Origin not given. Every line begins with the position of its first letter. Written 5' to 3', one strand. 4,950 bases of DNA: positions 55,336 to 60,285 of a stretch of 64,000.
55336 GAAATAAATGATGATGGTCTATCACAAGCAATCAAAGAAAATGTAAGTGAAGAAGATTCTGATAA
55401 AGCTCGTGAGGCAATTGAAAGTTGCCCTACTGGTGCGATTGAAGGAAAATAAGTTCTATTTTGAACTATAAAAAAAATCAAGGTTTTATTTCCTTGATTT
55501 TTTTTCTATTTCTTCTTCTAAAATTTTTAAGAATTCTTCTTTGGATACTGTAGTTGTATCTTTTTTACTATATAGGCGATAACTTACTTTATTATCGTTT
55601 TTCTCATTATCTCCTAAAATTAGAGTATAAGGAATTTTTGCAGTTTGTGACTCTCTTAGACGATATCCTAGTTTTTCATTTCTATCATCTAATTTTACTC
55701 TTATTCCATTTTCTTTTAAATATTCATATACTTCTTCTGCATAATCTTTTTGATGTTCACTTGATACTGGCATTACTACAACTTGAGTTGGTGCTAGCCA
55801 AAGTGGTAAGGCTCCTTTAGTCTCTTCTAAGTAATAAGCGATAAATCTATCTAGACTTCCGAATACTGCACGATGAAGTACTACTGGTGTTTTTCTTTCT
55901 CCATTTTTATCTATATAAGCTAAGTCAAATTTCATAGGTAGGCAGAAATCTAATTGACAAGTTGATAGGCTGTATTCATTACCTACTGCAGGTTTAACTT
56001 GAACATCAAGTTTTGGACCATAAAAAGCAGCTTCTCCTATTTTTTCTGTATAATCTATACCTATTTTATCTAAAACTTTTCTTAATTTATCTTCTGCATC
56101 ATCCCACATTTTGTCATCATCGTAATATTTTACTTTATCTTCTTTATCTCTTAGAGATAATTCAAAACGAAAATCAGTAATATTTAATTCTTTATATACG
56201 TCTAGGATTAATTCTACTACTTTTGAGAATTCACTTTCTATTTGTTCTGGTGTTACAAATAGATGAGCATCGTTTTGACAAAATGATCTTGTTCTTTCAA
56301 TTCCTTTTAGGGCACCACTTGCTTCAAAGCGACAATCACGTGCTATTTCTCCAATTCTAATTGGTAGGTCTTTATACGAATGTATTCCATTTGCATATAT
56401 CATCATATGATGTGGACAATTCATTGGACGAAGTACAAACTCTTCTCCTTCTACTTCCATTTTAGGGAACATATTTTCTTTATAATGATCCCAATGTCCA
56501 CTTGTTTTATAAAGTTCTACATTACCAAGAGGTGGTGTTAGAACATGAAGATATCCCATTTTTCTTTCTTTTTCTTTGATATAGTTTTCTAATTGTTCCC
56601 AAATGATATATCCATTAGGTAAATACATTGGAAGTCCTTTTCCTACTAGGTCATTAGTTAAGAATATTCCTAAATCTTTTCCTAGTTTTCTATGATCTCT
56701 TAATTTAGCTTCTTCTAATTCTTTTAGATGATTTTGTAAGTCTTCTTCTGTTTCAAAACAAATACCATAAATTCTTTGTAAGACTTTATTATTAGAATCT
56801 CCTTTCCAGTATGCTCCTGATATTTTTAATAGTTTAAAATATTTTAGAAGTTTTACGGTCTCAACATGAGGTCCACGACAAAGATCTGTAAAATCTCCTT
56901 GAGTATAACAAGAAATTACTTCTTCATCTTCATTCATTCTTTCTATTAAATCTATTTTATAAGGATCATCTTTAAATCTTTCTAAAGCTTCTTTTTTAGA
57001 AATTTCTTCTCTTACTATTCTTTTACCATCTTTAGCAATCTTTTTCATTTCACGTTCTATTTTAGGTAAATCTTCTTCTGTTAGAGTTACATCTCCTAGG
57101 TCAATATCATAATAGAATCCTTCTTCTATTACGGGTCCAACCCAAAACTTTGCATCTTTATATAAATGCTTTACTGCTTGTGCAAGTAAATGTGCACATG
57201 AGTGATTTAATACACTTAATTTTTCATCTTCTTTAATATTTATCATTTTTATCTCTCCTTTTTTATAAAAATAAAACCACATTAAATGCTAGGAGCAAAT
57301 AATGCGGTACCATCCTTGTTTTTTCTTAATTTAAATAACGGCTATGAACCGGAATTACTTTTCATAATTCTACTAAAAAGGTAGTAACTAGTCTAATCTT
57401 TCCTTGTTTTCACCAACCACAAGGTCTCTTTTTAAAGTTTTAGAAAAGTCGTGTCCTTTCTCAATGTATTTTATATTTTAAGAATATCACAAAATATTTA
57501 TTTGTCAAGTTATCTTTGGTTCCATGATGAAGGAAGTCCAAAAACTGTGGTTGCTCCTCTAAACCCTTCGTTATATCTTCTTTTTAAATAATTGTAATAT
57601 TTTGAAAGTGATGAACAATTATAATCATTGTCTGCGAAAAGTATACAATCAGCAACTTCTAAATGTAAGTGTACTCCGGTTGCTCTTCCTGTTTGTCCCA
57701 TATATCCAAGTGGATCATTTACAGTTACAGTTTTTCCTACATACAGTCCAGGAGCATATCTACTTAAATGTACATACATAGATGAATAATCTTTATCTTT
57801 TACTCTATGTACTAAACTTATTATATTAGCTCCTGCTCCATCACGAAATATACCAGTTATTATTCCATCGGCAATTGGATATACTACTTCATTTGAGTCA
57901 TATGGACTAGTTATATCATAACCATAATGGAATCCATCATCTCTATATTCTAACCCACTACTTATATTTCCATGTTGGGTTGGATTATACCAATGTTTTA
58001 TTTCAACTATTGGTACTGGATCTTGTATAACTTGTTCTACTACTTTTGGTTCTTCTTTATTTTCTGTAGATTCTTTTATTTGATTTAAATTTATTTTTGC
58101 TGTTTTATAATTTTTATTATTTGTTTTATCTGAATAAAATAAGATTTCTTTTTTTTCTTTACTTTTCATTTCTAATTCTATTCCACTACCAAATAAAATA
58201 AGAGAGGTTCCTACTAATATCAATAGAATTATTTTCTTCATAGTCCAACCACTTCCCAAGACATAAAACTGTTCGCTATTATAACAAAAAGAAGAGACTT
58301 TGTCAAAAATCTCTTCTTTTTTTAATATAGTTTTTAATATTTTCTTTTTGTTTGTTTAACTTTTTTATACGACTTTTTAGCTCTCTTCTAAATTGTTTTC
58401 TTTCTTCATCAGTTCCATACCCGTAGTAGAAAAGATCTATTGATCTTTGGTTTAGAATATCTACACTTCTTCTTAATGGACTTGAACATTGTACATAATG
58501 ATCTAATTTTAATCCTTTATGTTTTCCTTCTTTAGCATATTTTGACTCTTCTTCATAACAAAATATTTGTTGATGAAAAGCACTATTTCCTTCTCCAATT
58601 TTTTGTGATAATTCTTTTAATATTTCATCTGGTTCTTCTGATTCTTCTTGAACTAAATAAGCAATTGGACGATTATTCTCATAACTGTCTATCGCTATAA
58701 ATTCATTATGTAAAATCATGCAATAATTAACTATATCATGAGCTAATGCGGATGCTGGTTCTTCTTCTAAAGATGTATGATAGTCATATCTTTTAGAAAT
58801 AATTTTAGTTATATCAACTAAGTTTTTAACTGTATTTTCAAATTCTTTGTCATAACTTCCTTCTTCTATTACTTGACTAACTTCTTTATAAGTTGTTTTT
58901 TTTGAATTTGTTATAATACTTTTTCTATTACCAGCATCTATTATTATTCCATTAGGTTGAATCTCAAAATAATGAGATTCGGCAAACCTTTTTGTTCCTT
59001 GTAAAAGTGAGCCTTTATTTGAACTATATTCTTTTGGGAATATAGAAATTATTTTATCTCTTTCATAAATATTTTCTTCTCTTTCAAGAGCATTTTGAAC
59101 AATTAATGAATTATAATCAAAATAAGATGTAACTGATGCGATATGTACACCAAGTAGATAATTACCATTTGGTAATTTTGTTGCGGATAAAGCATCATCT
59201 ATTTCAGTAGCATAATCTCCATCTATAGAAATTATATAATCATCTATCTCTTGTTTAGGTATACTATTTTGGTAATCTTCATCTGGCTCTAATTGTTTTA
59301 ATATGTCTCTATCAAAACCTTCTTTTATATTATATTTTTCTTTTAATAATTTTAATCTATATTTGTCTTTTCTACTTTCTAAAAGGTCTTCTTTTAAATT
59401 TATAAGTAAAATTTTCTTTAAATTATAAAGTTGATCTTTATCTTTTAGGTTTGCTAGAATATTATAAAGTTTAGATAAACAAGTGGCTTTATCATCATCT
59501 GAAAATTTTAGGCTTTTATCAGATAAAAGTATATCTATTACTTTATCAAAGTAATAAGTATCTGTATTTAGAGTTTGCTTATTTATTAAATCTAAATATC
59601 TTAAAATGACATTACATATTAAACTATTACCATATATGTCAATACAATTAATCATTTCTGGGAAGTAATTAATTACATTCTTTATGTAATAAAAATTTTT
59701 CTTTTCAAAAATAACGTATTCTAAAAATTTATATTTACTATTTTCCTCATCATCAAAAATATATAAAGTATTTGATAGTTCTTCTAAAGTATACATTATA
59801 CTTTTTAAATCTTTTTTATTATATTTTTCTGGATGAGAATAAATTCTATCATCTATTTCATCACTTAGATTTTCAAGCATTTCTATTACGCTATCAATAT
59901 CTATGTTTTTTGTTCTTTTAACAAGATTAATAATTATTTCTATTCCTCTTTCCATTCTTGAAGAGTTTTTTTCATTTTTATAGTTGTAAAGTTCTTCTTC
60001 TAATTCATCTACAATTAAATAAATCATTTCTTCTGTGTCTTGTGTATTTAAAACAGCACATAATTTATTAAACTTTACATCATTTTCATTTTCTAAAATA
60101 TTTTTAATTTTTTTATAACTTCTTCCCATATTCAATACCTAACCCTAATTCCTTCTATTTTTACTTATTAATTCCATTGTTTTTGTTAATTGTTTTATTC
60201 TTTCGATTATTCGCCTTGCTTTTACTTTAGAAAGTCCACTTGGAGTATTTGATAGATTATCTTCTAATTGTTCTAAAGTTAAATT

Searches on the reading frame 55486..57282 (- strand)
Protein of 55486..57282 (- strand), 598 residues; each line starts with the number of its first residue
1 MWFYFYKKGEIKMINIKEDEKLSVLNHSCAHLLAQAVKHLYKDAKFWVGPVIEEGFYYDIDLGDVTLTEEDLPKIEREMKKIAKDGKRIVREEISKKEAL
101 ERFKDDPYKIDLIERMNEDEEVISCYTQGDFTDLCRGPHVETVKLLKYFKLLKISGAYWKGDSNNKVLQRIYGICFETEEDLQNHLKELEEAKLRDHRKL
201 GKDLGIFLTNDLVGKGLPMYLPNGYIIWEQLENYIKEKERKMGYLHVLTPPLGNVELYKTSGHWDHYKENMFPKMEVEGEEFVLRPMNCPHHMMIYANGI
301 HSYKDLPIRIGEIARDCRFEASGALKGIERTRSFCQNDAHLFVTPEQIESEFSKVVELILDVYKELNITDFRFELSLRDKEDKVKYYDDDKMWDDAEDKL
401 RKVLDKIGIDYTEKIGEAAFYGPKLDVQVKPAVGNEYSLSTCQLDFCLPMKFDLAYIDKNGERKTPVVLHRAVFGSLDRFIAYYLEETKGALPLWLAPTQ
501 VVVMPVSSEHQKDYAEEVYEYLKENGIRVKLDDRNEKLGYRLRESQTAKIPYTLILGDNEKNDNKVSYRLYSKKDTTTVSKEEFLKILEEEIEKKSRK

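Call 39: search_protein_families(library=pfam, proteins=[window:55486-57282:-], max_evalue=0.00001)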
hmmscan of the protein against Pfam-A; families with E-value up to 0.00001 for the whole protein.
window:55486-57282:- (598 aa): 3 families
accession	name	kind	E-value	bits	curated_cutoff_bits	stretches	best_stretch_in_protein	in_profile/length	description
PF00587.30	tRNA-synt_2b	-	6.3e-36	124.5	29.3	1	278-487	6-178/179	tRNA synthetase class II core domain (G, H, P, S and T)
PF03129.25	HGTP_anticodon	-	5.5e-25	87.8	21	1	500-590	1-93/94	Anticodon binding domain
PF07973.19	tRNA_SAD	-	1.8e-15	57.1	24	1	123-172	1-44/44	Threonyl and Alanyl tRNA synthetase second additional domain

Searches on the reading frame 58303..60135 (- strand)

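Call 39: search_protein_families(library=pfam, proteins=[window:58303-60135:-], max_evalue=0.00001)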
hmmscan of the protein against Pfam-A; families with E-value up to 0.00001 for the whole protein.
window:58303-60135:- (610 aa): 1 family
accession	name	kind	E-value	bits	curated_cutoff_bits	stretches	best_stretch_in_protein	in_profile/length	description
PF00773.25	RNB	-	1.3e-41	143.4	29.3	1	301-569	9-323/326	RNB domain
